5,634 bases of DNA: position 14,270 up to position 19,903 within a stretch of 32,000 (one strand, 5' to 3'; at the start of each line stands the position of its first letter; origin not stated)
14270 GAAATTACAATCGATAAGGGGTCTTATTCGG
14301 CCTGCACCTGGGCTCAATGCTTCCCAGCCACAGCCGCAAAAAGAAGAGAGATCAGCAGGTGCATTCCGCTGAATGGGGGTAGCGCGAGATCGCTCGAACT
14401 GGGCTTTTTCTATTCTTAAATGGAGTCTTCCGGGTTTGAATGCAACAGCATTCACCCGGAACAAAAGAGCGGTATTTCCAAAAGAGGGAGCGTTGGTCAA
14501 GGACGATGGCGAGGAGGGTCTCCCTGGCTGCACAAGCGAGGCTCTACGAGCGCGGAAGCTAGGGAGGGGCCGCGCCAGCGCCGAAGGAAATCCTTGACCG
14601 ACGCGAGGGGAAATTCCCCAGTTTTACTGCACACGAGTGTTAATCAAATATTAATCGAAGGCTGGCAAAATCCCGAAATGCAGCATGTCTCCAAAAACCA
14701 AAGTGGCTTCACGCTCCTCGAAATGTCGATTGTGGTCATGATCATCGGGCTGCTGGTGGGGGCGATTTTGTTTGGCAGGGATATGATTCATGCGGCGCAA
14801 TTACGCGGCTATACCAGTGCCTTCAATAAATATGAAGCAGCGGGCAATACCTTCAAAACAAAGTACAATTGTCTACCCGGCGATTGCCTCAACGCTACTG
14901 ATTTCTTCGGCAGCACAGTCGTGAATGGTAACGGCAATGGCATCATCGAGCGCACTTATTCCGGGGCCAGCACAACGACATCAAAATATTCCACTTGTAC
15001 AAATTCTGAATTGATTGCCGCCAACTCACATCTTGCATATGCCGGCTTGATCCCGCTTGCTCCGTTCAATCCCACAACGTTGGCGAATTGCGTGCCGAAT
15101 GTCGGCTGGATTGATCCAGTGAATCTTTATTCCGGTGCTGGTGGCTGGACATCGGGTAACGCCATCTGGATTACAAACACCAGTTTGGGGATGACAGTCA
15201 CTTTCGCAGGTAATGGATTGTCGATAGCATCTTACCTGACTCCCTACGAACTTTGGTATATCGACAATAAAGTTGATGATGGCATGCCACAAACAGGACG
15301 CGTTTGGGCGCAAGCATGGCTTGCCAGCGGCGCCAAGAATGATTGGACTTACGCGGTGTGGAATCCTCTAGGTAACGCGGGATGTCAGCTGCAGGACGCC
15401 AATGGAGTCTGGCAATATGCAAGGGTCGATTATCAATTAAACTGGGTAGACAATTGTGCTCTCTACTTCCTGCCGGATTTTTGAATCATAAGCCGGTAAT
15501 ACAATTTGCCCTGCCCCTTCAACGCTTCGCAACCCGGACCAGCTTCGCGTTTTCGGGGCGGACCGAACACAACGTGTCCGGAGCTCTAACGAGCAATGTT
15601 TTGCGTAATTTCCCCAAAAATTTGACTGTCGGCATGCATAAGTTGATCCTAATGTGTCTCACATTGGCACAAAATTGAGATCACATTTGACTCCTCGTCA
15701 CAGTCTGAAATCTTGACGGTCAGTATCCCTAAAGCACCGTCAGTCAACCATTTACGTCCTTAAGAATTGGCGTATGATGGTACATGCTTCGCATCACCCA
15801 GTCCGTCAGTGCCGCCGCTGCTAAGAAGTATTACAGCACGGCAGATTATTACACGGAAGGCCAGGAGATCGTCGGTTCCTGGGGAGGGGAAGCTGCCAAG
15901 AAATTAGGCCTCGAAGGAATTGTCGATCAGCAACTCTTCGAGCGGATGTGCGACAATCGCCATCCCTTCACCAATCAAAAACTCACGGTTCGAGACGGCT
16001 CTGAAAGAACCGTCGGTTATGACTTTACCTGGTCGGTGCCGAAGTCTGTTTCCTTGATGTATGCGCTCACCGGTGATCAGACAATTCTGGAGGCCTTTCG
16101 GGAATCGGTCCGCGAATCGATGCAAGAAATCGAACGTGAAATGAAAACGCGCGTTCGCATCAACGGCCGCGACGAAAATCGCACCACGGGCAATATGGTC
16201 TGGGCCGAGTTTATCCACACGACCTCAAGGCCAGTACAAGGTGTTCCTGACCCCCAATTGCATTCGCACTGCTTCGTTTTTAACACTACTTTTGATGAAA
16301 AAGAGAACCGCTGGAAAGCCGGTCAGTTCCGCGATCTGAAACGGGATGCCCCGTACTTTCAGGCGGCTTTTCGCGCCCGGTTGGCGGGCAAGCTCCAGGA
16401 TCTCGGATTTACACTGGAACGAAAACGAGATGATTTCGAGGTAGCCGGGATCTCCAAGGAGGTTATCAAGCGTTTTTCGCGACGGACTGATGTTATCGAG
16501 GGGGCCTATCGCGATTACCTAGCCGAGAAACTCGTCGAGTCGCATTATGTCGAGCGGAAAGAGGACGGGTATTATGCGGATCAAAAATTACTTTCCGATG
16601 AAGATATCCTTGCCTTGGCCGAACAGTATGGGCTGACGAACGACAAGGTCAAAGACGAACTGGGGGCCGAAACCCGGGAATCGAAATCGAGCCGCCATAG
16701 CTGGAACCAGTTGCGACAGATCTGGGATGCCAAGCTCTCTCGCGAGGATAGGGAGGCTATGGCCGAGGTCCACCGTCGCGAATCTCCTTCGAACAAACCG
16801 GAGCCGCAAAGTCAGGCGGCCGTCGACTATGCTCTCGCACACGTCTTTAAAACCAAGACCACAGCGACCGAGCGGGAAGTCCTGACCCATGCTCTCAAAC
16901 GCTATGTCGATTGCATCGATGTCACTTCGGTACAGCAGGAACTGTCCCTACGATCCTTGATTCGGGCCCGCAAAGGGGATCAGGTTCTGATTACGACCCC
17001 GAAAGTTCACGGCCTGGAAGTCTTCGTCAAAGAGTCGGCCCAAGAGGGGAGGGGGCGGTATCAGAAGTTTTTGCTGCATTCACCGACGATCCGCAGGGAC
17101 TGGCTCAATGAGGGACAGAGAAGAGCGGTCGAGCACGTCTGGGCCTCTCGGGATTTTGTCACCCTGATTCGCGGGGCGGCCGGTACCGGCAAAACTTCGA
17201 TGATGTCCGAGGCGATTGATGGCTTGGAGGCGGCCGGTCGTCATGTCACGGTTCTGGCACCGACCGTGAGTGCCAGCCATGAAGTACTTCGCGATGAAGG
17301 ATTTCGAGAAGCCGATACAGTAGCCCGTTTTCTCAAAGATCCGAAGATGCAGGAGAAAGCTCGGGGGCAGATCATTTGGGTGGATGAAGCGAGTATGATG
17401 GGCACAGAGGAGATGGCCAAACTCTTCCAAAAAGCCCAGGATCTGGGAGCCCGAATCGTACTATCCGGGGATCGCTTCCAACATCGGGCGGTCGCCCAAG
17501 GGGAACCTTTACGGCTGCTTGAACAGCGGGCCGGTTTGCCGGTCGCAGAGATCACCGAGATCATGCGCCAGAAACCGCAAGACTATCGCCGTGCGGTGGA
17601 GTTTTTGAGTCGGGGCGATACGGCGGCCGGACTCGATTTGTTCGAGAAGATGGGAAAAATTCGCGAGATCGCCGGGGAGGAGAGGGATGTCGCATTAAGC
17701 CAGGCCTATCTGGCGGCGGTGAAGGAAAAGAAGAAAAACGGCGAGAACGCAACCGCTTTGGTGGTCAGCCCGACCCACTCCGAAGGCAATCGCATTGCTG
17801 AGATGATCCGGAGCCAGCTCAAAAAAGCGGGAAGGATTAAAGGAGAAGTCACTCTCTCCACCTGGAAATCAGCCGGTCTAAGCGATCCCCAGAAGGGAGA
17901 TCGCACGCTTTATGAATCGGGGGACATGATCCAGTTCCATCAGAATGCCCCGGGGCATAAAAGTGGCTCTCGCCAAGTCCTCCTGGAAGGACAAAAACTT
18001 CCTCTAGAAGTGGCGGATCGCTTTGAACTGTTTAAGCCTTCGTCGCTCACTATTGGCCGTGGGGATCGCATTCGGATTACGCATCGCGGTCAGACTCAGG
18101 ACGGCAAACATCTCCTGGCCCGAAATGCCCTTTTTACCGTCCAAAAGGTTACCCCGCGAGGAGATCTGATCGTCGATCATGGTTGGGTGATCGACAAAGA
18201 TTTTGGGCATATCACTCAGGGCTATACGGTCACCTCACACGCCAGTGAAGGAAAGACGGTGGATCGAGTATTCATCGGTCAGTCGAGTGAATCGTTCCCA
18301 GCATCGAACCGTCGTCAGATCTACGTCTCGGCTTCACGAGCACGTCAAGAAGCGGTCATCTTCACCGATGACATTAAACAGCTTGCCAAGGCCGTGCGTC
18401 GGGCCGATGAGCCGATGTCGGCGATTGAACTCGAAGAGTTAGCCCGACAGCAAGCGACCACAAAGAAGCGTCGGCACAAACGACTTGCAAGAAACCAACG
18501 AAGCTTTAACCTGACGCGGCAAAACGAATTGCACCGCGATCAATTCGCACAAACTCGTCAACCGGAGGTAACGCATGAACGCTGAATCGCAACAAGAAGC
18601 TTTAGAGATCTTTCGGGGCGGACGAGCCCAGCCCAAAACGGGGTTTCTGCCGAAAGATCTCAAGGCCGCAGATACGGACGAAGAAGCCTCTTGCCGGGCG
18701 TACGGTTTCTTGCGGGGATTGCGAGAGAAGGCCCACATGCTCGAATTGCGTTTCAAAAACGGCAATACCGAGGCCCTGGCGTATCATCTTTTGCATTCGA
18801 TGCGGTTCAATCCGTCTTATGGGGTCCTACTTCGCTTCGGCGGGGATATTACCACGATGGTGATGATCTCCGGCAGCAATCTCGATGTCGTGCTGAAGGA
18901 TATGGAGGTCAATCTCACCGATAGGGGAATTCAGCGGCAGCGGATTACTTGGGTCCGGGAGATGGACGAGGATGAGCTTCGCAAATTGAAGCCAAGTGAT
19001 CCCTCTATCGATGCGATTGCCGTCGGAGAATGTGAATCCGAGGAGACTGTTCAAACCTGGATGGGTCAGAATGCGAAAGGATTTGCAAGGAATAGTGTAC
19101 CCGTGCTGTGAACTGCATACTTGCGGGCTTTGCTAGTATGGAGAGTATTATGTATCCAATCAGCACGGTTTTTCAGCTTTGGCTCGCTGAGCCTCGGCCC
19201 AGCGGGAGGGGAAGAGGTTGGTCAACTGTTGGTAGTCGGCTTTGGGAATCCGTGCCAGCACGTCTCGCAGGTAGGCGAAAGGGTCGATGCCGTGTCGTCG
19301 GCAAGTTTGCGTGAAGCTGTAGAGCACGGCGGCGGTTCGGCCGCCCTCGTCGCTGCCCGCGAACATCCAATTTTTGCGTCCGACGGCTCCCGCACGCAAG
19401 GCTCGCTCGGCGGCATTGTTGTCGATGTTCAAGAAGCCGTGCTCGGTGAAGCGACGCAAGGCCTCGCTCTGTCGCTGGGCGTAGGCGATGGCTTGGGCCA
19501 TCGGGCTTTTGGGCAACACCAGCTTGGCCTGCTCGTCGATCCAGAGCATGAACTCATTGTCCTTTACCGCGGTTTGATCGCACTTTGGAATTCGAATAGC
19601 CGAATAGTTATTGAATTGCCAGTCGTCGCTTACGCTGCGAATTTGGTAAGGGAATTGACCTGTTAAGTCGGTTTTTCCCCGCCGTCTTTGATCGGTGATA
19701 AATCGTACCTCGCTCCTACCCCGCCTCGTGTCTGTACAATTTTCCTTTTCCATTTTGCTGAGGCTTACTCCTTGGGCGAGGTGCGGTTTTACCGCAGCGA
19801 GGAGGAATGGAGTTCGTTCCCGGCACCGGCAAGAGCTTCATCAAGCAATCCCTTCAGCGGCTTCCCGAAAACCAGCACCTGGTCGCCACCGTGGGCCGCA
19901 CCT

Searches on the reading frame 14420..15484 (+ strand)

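Call 7: search_protein_families(library=pfam, proteins=[window:14420-15484:+], max_evalue=0.001)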
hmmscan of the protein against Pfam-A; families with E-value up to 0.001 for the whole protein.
window:14420-15484:+ (354 aa): 1 family
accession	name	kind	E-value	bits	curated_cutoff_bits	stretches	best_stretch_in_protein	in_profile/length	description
PF07963.17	N_methyl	-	1.3e-06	28.1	21.2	1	92-117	2-27/27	Prokaryotic N-terminal methylation motif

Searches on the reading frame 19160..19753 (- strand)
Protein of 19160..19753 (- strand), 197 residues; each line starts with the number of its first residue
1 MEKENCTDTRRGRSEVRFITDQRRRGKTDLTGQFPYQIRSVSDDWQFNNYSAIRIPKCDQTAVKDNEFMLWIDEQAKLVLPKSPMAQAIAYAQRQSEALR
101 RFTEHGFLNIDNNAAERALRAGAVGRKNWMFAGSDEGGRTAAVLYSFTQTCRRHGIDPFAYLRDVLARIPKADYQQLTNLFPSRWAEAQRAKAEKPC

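Call 8: search_protein_families(library=pfam, proteins=[window:19160-19753:-], max_evalue=0.001)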
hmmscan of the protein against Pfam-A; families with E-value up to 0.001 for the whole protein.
window:19160-19753:- (197 aa): 2 families
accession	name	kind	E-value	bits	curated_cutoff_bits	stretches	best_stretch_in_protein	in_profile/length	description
PF03050.20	DDE_Tnp_IS66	-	7.5e-22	78.5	23.1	1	65-139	209-283/284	Transposase IS66 family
PF13817.11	DDE_Tnp_IS66_C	-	7.5e-11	42.5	30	1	146-182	1-38/39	IS66 C-terminal element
